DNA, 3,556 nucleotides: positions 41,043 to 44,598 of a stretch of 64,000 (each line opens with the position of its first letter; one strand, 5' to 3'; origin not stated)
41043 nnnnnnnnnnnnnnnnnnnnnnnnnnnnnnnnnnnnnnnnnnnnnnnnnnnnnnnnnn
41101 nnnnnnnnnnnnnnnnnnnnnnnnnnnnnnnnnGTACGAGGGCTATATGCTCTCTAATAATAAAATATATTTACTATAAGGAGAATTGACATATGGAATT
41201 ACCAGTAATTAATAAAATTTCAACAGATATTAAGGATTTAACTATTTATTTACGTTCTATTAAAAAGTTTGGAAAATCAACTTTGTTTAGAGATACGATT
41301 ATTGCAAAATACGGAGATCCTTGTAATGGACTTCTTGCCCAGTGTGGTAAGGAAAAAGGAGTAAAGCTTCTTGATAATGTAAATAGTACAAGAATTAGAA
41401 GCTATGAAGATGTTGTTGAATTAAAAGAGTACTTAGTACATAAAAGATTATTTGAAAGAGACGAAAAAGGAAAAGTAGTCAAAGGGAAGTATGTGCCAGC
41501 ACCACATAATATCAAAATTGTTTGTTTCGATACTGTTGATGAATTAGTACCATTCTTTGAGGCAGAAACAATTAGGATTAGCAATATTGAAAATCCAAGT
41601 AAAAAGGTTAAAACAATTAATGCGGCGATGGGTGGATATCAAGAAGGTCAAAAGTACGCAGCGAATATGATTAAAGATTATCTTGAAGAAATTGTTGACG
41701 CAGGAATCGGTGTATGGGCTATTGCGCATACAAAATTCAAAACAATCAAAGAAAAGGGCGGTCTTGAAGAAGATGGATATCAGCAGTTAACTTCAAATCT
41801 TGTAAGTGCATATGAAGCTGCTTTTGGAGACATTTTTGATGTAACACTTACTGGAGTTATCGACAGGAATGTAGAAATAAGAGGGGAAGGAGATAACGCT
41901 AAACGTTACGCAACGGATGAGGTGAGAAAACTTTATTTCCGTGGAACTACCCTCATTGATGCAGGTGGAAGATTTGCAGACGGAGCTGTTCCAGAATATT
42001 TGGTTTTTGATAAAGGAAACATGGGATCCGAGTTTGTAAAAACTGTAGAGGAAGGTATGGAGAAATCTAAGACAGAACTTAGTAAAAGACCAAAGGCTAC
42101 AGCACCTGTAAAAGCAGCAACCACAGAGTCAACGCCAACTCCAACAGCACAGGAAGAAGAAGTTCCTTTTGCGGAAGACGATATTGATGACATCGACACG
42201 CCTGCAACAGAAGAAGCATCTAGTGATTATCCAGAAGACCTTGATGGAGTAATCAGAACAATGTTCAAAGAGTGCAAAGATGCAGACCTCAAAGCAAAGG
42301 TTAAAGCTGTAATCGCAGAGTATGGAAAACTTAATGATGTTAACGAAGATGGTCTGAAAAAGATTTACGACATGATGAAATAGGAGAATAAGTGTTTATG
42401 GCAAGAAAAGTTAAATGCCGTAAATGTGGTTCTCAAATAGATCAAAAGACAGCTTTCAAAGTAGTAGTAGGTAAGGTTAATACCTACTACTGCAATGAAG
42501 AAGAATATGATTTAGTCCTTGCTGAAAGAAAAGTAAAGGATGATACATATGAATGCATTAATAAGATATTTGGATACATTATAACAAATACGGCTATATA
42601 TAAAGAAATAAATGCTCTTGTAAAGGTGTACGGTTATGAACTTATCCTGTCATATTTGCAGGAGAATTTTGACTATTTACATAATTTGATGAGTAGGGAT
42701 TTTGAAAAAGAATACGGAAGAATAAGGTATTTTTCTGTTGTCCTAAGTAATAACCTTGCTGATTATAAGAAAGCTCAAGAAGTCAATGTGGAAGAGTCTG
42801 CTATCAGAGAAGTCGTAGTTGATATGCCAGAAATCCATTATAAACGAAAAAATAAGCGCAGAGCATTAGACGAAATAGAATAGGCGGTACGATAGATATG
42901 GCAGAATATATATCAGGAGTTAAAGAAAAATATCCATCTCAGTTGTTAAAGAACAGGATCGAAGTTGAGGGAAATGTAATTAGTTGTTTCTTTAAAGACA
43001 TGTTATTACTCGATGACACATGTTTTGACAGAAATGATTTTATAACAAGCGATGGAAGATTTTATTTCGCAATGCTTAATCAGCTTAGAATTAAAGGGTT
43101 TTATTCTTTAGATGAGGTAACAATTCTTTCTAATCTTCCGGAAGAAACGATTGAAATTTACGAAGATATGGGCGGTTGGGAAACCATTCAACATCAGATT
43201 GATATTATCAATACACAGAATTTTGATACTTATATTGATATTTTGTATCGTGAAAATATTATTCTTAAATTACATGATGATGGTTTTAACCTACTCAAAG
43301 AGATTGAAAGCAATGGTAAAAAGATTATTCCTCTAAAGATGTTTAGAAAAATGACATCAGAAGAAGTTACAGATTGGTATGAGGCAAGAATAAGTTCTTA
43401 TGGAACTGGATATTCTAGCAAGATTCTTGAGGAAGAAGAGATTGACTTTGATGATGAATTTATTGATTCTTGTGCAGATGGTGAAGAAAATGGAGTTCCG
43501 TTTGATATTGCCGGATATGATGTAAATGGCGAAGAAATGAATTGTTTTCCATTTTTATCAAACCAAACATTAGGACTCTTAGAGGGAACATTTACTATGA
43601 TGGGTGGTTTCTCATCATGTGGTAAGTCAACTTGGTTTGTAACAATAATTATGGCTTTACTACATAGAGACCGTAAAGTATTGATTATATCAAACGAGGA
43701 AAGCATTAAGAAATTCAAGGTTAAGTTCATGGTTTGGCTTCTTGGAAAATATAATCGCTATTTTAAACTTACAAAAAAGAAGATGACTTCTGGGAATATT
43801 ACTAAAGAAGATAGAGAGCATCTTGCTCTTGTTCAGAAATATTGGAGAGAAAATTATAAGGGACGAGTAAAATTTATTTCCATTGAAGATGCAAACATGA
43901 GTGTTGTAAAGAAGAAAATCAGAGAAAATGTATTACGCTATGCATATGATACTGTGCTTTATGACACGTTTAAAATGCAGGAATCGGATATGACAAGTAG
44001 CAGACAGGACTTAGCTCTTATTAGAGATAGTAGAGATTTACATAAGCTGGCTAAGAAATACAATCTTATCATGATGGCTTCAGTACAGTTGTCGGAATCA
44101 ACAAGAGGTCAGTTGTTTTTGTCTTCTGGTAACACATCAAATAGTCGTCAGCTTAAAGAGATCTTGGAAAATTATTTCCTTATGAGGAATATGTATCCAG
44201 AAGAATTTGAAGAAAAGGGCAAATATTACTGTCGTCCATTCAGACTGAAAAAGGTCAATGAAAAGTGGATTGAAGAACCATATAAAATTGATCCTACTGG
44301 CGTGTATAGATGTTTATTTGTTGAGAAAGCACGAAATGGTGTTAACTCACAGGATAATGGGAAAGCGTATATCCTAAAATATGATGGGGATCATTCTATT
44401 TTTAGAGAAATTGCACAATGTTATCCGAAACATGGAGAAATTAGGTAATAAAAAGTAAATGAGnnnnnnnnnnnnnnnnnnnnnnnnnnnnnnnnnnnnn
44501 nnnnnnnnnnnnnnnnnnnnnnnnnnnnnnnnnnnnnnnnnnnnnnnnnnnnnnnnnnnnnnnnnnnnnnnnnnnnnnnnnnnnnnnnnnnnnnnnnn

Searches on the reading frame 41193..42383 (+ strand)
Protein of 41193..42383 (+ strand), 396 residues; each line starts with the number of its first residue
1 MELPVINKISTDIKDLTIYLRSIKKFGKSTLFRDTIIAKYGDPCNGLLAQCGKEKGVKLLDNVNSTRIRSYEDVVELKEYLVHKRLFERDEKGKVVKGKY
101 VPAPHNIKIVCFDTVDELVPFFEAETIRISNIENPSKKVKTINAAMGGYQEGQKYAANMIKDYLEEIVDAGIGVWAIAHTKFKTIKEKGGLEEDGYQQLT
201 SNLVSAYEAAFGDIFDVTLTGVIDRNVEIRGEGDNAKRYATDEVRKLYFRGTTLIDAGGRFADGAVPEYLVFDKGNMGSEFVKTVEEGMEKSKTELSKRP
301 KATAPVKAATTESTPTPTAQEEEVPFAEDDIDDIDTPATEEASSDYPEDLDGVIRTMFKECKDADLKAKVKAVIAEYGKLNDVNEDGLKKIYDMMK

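Call 9: search_protein_families(library=phrogs, proteins=[window:41193-42383:+], max_evalue=0.00001)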
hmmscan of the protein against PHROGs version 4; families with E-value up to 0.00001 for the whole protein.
window:41193-42383:+ (396 aa): 2 families
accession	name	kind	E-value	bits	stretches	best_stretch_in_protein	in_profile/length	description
phrog_124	-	DNA, RNA and nucleotide metabolism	7.5e-19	69.3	1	53-358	71-317/382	Sak4-like ssDNA annealing protein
phrog_19299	-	head and packaging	4.4e-07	29.7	1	167-324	498-645/702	terminase large subunit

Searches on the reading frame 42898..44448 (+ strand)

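Call 9: search_protein_families(library=phrogs, proteins=[window:42898-44448:+], max_evalue=0.00001)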
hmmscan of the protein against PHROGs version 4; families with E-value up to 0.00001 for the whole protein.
window:42898-44448:+ (516 aa): 2 families
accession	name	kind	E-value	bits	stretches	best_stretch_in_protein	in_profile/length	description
phrog_19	-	DNA, RNA and nucleotide metabolism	1.5e-31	110.9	1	18-509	158-585/621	DnaB-like replicative helicase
phrog_239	-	DNA, RNA and nucleotide metabolism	1.6e-12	48.2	1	216-401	344-520/801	DNA primase/helicase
